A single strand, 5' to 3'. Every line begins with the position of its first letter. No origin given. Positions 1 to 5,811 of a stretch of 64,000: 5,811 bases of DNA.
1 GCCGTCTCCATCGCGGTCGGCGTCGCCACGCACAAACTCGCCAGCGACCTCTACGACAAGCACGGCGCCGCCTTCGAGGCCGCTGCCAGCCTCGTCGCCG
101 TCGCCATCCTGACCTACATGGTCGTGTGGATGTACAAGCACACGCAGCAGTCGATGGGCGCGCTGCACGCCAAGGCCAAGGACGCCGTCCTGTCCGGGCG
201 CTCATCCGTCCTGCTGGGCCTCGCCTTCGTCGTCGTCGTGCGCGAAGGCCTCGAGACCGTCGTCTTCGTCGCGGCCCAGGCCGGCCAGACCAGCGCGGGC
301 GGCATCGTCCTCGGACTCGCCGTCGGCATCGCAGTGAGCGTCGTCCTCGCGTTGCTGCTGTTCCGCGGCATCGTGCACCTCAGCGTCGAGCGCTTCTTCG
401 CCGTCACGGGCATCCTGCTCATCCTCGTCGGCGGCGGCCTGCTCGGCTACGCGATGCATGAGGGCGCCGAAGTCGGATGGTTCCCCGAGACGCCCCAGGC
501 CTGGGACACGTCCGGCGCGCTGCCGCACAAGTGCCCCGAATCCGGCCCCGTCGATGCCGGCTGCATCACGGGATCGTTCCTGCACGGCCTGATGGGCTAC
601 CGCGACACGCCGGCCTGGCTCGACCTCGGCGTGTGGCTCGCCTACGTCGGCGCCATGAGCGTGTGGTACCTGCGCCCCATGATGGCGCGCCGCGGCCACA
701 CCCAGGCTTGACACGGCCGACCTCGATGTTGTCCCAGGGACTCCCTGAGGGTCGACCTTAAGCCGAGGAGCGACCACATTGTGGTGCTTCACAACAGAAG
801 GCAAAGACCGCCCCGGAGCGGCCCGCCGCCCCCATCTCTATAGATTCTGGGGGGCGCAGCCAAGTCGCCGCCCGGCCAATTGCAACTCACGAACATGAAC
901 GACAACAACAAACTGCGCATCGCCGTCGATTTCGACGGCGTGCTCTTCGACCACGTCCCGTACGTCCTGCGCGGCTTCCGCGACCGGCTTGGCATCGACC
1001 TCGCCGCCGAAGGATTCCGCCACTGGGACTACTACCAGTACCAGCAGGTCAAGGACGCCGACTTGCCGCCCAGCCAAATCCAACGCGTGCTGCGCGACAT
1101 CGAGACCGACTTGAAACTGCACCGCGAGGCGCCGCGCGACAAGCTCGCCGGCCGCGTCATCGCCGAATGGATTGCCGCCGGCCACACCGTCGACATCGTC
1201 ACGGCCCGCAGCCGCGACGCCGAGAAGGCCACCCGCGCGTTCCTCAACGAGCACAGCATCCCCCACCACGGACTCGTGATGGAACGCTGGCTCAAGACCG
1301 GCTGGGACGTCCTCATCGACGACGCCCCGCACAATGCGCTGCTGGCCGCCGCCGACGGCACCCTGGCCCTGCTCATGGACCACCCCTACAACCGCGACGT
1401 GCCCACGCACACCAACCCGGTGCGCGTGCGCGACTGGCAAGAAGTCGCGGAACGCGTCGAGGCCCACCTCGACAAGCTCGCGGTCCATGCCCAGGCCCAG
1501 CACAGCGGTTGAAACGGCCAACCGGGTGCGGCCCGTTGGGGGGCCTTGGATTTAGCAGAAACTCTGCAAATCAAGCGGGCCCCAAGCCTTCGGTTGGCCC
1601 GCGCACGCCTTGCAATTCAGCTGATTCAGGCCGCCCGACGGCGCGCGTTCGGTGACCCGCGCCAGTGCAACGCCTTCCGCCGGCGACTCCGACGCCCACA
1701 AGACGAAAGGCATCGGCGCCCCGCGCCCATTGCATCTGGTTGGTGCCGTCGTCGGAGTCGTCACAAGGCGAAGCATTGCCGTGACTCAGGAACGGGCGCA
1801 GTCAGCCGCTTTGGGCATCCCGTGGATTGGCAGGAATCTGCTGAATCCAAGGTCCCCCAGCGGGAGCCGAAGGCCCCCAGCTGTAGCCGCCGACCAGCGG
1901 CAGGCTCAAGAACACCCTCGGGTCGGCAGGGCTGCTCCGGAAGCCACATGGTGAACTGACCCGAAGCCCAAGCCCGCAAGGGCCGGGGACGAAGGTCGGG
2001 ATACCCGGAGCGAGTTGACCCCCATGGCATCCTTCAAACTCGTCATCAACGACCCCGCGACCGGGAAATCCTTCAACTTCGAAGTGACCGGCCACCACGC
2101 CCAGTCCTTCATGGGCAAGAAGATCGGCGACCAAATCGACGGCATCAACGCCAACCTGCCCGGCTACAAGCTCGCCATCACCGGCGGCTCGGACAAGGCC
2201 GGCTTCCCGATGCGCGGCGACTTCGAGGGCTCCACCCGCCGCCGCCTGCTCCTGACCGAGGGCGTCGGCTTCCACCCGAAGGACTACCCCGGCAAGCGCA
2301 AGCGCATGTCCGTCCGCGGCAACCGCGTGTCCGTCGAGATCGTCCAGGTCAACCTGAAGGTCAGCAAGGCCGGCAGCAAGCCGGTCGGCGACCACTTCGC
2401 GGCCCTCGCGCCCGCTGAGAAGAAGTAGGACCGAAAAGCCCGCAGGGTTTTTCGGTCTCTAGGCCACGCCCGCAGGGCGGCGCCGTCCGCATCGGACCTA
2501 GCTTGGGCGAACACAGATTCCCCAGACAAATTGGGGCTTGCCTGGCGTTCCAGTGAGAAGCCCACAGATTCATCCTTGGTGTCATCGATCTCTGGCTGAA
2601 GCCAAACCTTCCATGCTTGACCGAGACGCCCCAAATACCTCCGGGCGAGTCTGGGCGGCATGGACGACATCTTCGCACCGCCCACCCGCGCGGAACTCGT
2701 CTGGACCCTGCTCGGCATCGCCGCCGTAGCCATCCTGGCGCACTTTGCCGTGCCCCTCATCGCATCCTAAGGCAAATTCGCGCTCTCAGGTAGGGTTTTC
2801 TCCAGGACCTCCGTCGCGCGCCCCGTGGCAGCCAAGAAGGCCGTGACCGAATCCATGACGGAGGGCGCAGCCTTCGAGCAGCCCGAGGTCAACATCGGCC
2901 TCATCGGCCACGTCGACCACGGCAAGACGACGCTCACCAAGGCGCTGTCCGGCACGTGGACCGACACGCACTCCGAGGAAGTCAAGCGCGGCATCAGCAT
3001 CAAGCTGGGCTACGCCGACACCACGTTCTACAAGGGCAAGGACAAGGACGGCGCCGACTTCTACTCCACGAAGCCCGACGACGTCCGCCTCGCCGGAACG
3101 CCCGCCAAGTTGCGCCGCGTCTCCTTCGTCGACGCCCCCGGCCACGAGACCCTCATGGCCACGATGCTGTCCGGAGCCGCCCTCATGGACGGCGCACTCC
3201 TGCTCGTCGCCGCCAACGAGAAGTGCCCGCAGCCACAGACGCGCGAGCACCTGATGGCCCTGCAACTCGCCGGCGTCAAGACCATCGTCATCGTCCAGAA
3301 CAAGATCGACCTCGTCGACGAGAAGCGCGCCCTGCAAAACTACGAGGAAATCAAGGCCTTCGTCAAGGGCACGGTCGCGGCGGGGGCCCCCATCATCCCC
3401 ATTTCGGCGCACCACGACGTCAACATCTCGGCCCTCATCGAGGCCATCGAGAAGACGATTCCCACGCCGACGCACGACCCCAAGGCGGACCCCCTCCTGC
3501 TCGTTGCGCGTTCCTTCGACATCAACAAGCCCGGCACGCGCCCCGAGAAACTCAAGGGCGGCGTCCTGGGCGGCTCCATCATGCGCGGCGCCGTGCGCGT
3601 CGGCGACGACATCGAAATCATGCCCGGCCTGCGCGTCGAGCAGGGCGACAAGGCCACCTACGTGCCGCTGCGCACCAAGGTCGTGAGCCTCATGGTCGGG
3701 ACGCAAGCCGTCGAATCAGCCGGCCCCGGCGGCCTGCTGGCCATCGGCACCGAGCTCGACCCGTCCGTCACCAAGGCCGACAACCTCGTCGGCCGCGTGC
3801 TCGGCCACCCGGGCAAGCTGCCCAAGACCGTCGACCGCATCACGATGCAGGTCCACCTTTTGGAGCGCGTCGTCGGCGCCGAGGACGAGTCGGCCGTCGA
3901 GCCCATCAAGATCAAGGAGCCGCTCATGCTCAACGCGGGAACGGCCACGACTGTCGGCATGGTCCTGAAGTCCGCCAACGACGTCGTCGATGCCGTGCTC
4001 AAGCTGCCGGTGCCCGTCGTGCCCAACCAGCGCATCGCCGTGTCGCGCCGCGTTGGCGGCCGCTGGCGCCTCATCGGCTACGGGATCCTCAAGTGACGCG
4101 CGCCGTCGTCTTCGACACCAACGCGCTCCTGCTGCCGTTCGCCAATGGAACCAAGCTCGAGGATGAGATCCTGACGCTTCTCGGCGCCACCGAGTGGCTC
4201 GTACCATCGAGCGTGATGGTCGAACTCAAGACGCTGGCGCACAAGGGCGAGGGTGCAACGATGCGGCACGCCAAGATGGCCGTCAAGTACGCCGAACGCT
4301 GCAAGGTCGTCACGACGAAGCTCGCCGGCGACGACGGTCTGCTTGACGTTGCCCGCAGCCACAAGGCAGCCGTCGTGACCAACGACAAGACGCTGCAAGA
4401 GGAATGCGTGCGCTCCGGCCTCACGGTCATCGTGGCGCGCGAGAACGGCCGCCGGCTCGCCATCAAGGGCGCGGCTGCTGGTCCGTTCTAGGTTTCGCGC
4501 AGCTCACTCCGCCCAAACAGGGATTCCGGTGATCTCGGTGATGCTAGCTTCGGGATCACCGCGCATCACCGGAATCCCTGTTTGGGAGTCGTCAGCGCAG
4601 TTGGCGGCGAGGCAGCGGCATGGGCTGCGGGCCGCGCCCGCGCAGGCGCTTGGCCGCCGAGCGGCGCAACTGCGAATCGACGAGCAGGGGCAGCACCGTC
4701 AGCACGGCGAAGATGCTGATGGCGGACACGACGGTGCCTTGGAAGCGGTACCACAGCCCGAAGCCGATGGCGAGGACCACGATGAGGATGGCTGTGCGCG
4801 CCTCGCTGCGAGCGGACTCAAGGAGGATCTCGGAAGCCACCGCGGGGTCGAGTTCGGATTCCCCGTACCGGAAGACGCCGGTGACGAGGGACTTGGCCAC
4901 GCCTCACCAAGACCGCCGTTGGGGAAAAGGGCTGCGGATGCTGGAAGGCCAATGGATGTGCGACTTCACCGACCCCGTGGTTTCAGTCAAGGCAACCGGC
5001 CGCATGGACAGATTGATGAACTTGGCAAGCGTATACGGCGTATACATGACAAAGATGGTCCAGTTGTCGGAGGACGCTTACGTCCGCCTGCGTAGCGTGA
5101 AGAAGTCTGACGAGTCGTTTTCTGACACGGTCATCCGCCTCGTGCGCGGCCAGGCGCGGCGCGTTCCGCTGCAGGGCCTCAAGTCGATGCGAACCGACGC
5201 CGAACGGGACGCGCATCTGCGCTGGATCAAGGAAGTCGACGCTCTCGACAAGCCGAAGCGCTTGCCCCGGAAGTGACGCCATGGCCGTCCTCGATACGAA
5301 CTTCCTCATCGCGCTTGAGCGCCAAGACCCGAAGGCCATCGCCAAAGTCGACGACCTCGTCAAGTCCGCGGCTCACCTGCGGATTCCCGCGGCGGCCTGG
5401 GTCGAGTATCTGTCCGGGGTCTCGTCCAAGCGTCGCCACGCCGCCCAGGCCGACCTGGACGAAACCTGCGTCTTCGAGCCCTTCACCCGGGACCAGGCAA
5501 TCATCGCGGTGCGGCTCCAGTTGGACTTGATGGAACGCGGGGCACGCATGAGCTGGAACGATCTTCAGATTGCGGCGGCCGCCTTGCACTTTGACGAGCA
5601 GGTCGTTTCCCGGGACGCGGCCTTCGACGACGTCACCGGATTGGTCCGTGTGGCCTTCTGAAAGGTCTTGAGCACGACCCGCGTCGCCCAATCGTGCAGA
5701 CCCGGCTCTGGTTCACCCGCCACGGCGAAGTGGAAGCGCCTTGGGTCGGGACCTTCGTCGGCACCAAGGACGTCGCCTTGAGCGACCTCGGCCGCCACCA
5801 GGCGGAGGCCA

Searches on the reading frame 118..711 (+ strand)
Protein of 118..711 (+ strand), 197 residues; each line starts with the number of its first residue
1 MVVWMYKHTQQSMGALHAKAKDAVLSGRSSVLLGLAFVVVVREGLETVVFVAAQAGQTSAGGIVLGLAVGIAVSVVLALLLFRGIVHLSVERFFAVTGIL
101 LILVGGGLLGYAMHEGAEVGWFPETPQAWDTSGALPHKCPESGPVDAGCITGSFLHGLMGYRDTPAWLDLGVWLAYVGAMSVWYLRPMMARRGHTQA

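Call 49: search_protein_families(library=pfam, proteins=[window:118-711:+], max_evalue=0.001)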
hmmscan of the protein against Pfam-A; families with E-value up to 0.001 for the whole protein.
window:118-711:+ (197 aa): 1 family
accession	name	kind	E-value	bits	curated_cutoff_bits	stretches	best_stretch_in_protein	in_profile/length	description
PF03239.20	FTR1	-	1e-24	87.8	25.3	1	1-180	90-278/284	Iron permease FTR1 family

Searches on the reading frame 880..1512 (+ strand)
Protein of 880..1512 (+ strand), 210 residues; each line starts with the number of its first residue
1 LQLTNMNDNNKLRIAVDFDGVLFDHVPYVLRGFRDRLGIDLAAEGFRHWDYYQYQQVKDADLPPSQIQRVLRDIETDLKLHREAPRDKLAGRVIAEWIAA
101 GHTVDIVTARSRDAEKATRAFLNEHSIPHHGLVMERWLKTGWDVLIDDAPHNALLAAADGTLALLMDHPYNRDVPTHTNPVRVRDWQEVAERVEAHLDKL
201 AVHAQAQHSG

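Call 49: search_protein_families(library=pfam, proteins=[window:880-1512:+], max_evalue=0.001)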
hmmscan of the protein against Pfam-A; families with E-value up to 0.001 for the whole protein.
window:880-1512:+ (210 aa): 1 family
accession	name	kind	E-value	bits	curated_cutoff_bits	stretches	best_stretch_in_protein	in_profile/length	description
PF06941.18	NT5C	-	6.8e-11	42.8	24.8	1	14-192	4-173/180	5' nucleotidase, deoxy (Pyrimidine), cytosolic type C protein (NT5C)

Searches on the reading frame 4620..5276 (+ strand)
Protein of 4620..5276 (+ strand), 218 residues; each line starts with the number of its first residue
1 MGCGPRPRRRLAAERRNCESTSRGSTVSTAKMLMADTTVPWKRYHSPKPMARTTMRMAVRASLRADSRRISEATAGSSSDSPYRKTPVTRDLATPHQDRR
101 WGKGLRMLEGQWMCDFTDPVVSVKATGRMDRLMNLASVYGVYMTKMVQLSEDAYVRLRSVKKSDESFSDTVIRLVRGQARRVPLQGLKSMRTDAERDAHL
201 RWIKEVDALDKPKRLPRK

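Call 49: search_protein_families(library=pfam, proteins=[window:4620-5276:+], max_evalue=0.001)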
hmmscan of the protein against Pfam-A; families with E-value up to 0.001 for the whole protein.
window:4620-5276:+ (218 aa): 1 family
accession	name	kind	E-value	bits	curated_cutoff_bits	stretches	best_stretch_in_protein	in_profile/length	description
PF02697.20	VAPB_antitox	-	4.5e-08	34.2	27.9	1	145-181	1-39/69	Putative antitoxin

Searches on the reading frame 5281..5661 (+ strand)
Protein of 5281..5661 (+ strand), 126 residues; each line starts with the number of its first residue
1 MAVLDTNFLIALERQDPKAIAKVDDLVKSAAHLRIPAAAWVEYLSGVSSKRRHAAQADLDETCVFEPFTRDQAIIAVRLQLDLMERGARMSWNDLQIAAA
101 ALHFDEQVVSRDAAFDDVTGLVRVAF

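Call 49: search_protein_families(library=pfam, proteins=[window:5281-5661:+], max_evalue=0.001)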
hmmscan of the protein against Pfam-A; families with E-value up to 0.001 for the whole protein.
window:5281-5661:+ (126 aa): 1 family
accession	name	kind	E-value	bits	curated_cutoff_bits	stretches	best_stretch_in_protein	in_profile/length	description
PF01850.27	PIN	-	2.7e-12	47.8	23.6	1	3-119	2-118/120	PIN domain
